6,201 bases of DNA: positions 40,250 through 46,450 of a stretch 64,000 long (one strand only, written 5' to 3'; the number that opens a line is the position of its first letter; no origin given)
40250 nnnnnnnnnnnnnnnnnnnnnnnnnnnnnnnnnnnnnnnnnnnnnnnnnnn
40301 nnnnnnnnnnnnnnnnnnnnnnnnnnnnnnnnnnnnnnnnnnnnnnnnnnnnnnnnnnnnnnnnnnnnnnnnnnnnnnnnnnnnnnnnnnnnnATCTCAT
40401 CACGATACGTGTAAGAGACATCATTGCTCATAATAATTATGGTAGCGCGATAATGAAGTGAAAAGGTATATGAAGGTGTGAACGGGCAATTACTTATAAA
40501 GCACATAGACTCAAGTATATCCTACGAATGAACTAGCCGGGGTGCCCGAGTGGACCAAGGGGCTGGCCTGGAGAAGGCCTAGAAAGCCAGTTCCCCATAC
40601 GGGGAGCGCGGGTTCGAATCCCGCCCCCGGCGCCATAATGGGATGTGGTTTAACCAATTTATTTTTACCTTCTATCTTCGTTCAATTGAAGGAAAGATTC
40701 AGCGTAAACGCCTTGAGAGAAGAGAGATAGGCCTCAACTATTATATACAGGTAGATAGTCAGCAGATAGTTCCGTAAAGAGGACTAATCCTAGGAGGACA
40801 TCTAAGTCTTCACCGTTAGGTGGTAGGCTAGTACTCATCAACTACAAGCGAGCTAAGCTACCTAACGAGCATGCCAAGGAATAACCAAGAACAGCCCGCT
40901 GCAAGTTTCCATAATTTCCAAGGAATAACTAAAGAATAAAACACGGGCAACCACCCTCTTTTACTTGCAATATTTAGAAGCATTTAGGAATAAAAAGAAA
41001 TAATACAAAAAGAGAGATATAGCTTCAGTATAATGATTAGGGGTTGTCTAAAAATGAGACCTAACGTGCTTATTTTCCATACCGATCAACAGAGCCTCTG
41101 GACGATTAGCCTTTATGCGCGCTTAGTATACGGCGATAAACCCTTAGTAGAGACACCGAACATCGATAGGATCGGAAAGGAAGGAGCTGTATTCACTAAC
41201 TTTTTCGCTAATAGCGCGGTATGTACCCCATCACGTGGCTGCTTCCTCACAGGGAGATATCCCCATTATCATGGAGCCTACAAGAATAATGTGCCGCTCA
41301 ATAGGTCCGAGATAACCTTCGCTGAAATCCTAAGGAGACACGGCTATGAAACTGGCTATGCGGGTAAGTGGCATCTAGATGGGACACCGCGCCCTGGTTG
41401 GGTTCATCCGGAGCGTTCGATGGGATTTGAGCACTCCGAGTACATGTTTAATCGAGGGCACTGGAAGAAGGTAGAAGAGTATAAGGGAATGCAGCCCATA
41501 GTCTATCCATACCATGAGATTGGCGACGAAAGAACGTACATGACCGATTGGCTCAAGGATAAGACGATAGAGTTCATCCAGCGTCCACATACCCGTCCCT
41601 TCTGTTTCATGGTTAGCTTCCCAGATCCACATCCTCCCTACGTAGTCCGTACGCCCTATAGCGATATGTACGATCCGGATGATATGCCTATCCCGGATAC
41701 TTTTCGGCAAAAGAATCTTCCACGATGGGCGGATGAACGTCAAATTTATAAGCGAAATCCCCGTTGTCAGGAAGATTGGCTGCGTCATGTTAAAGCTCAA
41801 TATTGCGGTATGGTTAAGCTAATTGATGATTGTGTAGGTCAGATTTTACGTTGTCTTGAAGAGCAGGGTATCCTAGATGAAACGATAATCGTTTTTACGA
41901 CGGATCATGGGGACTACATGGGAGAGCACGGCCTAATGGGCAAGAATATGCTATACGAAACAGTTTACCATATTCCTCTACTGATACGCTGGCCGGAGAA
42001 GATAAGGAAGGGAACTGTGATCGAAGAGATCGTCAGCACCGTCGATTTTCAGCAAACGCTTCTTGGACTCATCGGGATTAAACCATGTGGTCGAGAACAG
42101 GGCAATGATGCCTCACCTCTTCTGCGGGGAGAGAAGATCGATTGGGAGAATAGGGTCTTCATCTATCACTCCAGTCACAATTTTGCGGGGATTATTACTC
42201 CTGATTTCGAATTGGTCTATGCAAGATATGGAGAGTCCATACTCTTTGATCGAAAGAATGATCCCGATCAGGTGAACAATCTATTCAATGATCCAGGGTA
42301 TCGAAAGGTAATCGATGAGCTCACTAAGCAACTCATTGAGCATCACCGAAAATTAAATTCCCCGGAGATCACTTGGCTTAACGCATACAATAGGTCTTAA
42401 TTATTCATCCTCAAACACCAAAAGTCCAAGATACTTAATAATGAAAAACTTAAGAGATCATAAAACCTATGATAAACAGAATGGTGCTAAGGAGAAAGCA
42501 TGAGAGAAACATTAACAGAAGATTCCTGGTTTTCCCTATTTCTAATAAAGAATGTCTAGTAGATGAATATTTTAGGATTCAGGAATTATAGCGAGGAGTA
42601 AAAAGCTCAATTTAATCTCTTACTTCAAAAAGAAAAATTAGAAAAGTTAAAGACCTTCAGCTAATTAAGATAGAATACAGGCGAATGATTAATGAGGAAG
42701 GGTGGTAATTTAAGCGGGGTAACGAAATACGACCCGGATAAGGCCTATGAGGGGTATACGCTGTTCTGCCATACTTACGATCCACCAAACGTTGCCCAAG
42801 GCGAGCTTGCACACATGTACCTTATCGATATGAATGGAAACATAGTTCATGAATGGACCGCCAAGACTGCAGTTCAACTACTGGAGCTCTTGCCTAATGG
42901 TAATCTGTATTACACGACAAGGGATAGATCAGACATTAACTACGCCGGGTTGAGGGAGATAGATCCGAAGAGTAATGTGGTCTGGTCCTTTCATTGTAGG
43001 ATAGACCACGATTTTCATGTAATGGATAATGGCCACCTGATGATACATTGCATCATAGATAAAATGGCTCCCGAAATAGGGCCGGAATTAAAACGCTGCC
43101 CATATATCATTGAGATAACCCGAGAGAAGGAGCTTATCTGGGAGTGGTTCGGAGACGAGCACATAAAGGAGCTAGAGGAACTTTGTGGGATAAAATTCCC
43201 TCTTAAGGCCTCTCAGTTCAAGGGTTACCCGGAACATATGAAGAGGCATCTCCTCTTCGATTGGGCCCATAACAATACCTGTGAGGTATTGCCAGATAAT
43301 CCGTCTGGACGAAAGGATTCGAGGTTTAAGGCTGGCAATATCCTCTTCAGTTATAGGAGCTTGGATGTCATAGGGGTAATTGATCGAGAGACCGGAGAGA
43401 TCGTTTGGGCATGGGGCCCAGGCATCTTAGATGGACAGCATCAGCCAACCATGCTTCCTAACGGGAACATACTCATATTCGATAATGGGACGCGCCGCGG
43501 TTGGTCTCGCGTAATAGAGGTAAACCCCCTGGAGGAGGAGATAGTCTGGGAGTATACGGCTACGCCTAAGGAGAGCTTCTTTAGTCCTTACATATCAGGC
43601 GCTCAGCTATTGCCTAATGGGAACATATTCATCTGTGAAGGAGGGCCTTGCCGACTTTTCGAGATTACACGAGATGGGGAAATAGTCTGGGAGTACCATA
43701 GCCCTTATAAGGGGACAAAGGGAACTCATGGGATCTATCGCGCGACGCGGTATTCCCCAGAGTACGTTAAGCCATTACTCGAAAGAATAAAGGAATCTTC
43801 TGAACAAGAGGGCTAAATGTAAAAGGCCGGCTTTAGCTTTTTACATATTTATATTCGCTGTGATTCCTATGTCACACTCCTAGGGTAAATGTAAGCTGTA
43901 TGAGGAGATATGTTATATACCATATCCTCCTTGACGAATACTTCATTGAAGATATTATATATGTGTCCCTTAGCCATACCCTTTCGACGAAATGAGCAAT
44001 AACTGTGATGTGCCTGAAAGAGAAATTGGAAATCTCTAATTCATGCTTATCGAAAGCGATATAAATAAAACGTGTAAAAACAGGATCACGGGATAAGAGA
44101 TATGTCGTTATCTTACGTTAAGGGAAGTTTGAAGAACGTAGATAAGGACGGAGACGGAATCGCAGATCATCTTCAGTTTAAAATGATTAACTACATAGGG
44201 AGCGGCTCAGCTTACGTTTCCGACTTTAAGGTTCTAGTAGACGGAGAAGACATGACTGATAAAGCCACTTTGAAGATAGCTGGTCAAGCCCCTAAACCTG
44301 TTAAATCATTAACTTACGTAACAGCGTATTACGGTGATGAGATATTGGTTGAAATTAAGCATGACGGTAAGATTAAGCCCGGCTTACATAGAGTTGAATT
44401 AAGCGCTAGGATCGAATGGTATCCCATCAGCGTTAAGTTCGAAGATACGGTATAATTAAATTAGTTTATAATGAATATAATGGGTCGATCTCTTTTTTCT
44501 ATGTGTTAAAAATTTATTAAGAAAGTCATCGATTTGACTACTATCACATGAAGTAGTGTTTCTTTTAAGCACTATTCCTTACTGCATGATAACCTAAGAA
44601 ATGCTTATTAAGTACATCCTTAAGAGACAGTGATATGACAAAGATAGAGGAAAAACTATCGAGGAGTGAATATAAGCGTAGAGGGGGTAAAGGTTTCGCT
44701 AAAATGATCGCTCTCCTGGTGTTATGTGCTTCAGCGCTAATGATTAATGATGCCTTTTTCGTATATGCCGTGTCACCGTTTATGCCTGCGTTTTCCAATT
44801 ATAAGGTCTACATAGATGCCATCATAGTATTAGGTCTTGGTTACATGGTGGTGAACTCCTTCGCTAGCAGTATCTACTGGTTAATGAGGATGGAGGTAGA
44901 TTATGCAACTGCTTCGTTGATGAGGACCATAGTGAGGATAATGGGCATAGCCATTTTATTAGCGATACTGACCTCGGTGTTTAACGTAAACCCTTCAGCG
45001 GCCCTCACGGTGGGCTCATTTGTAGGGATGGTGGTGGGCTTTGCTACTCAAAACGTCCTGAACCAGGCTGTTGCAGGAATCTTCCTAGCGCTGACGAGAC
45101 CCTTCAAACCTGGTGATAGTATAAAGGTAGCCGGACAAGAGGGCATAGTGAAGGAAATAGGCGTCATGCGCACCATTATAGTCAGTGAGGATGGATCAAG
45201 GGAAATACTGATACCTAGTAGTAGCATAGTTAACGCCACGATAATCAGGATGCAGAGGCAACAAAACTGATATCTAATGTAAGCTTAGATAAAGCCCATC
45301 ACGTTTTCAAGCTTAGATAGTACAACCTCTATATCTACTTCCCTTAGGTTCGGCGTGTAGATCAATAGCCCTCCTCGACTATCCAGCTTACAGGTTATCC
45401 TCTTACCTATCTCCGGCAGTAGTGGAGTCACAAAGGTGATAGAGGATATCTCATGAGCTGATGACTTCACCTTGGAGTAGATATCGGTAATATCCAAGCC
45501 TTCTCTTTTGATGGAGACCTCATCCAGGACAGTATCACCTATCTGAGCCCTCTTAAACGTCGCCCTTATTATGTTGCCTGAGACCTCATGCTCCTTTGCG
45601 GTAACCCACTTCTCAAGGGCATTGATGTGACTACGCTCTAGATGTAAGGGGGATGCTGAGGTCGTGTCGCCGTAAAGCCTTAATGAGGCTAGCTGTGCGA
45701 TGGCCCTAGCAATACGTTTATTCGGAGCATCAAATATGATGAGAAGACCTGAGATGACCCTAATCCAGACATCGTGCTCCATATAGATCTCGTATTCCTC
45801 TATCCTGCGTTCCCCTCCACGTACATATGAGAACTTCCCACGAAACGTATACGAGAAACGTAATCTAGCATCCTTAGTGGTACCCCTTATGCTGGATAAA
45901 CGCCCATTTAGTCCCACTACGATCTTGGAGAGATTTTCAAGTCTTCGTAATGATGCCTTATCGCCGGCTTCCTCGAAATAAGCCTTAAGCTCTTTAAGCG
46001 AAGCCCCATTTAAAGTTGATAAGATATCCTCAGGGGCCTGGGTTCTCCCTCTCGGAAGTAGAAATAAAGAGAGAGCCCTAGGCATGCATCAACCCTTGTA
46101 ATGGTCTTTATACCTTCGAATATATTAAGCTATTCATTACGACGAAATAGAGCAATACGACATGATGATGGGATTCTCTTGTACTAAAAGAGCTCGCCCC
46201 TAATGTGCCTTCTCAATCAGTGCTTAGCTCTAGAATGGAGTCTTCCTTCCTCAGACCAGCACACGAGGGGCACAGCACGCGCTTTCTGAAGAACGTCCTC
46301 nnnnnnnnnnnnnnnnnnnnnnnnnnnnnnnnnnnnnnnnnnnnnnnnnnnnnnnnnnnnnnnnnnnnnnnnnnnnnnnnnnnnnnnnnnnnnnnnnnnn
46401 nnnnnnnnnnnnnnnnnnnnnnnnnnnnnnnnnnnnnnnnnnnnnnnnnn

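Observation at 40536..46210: AT-rich accessory segment downstream of tRNA-Ser carrying a Cys-type sulfatase and an arylsulfotransferase-like gene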

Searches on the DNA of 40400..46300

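Call 91: search_rna_families(source=window, start=40400, end=46300, threshold=evalue, max_evalue=1)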
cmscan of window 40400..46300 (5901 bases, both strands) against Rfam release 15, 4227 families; matches with E-value up to 1: 1.
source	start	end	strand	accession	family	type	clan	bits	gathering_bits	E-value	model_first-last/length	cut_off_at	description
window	40536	40632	+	RF00005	tRNA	Gene; tRNA;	CL00001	47.1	29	5.8e-08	1-71/71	no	tRNA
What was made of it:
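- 40636..41032 (.): 397-nt AT-rich spacer between the tRNA and the sulfatase. It holds no gene, no detectable RNA family and no tRNA-derived repeat. No Rfam match at E<=1 (call 91).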
